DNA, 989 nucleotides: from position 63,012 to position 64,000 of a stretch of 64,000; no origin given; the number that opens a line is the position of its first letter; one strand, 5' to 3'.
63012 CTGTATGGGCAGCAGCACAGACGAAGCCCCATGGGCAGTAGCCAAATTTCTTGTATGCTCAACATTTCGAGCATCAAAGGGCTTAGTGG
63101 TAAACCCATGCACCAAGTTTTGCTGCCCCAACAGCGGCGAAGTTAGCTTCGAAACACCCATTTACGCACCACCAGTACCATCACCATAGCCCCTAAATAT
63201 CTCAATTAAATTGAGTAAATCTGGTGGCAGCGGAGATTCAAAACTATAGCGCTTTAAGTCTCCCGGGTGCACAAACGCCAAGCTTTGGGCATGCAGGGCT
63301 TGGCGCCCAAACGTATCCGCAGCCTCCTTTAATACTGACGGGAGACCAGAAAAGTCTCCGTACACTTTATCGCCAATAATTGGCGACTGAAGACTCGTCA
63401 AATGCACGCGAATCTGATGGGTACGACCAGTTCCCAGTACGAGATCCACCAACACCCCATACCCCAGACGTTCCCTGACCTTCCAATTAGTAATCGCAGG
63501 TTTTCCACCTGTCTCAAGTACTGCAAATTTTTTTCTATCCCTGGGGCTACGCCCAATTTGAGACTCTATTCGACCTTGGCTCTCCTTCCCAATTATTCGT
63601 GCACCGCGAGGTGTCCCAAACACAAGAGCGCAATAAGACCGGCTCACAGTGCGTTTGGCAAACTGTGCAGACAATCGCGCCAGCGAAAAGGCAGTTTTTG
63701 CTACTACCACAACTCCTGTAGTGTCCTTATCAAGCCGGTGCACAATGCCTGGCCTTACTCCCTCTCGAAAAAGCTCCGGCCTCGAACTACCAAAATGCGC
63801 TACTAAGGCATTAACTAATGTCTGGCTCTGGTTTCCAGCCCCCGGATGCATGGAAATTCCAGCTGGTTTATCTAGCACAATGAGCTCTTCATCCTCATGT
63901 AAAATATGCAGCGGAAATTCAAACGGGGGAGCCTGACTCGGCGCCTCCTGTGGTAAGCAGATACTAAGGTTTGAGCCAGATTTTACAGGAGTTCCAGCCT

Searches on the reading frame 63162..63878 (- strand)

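Call 41: search_protein_families(library=pfam, proteins=[window:63162-63878:-], max_evalue=0.00001)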
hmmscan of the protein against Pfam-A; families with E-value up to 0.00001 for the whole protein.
window:63162-63878:- (238 aa): 1 family
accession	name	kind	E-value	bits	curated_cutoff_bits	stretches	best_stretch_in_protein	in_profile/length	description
PF00849.27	PseudoU_synth_2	-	1.4e-28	100.5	26.8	1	2-161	5-151/152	RNA pseudouridylate synthase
